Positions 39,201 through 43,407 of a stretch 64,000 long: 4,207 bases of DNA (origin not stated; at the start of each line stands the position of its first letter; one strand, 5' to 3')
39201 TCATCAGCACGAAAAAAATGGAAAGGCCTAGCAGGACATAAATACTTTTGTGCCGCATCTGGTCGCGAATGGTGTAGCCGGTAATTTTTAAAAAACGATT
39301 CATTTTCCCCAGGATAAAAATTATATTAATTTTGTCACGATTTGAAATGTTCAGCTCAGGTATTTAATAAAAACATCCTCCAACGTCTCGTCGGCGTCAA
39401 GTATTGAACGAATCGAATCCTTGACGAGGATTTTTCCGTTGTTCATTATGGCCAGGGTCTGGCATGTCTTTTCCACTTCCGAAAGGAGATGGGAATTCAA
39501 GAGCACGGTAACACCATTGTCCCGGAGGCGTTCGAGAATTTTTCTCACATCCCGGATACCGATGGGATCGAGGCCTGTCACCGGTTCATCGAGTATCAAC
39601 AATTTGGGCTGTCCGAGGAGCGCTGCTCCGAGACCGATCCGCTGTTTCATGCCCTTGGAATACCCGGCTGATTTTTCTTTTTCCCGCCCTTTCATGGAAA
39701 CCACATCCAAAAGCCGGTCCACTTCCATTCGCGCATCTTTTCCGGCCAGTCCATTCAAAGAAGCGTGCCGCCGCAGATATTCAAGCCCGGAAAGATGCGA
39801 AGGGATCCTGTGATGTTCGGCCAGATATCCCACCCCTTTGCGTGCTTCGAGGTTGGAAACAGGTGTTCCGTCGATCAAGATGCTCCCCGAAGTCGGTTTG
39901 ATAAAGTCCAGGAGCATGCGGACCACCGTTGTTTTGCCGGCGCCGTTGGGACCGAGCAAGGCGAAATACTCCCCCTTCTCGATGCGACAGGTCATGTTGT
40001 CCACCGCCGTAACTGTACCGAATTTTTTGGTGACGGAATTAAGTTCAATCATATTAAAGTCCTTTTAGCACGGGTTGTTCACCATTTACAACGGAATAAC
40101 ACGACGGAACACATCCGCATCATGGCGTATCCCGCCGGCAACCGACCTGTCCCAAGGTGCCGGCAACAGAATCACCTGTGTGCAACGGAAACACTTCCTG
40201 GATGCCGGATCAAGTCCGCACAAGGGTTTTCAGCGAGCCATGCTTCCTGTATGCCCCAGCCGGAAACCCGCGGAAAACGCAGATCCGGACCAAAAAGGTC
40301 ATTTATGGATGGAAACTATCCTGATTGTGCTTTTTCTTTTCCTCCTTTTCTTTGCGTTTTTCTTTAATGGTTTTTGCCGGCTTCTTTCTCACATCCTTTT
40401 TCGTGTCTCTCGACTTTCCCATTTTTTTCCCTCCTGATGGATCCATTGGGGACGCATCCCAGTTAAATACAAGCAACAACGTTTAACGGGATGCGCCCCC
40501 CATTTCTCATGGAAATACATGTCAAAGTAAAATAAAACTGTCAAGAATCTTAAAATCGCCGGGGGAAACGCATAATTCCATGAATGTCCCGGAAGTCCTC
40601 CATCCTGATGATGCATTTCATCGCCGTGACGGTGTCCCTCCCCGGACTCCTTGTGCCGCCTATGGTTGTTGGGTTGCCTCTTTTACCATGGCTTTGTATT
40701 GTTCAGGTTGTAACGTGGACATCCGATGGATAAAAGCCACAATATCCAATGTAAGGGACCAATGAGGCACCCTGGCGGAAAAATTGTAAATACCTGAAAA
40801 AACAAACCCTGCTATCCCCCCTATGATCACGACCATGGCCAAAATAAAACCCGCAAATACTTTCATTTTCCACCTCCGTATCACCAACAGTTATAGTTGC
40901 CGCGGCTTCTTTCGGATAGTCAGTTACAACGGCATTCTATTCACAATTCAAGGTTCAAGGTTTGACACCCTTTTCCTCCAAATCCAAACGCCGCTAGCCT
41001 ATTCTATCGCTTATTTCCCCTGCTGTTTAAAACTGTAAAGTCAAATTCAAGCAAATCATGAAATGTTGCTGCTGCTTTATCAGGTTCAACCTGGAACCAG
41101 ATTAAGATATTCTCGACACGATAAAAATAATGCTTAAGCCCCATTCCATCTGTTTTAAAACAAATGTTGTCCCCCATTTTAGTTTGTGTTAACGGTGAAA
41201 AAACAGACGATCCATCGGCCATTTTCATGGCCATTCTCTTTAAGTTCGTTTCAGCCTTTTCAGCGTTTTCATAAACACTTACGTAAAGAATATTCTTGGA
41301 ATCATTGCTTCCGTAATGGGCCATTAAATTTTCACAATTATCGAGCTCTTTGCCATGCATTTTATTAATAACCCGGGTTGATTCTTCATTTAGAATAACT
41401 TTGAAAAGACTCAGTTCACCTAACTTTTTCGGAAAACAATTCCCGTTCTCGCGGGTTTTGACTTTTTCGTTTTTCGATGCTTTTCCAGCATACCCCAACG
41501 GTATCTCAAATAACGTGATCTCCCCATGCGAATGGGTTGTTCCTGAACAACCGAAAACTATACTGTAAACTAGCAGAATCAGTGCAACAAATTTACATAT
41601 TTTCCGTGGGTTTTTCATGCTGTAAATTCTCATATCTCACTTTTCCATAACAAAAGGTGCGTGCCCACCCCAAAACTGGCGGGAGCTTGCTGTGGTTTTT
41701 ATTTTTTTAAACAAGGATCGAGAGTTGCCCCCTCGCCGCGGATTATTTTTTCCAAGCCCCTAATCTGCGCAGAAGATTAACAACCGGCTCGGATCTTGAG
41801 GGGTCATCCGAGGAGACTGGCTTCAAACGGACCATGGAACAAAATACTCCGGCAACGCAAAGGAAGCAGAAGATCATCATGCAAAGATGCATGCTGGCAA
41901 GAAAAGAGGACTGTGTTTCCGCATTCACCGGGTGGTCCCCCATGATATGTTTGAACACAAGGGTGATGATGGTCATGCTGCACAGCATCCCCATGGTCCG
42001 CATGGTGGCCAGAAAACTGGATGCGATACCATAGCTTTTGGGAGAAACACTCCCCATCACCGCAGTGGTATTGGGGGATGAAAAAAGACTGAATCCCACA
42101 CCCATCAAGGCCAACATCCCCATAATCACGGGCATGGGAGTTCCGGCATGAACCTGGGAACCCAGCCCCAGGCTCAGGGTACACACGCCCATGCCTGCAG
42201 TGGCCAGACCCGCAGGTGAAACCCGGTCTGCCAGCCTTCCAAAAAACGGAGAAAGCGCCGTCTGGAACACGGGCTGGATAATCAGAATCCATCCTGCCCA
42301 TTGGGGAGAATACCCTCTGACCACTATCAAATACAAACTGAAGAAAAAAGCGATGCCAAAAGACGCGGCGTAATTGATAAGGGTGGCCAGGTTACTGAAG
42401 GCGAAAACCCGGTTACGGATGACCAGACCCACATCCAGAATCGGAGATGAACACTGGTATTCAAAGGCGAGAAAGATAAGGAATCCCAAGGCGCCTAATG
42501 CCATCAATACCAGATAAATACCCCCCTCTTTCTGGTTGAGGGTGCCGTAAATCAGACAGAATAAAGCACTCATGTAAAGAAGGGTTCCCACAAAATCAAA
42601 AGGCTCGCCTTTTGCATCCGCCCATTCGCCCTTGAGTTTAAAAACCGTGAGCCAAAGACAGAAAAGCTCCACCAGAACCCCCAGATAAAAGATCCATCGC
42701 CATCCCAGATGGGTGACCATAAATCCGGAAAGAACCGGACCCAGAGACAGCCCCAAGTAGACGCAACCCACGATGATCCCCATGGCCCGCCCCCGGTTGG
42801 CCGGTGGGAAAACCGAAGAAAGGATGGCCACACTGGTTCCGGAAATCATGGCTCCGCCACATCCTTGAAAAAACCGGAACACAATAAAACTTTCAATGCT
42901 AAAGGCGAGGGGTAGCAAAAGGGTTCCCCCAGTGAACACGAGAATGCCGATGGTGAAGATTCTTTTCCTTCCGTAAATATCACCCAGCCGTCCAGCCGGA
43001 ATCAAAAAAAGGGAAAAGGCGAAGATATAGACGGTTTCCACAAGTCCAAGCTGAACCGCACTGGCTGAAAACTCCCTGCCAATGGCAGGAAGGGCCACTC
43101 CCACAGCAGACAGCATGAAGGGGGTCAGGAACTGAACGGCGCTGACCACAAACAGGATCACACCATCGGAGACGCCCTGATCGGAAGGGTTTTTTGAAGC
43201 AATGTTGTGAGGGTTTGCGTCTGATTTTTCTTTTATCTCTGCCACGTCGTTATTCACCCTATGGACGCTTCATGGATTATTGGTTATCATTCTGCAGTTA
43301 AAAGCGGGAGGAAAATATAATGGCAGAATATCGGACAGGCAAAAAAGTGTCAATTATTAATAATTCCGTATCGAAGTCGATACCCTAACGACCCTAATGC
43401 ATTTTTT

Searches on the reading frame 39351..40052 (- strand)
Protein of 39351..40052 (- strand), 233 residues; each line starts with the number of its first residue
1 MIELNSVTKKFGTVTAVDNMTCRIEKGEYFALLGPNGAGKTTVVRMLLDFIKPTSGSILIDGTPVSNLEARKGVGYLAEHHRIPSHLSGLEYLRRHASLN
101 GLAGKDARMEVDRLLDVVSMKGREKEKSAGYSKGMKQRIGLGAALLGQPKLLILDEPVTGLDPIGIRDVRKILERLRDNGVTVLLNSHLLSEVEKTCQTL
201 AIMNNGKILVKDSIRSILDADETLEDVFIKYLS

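Call 86: search_protein_families(library=pfam, proteins=[window:39351-40052:-], max_evalue=0.00001)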
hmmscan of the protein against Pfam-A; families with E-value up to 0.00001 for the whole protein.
window:39351-40052:- (233 aa): 2 families
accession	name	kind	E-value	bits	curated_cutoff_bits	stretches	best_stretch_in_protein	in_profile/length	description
PF00005.33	ABC_tran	-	7.7e-29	101.5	25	1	18-158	2-136/137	ABC transporter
PF13304.12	AAA_21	-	5.5e-14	53.4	27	1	99-190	195-300/304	AAA domain, putative AbiEii toxin, Type IV TA system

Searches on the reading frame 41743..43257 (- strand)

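Call 86: search_protein_families(library=pfam, proteins=[window:41743-43257:-], max_evalue=0.00001)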
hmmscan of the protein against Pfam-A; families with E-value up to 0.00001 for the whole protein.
window:41743-43257:- (504 aa): 2 families
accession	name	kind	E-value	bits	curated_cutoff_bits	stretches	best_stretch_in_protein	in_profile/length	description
PF07690.21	MFS_1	-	2.2e-49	168.7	33.4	2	40-230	3-203/347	Major Facilitator Superfamily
PF05977.19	MFS_3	-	9.5e-07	28.1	27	1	61-203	38-185/524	Transmembrane secretion effector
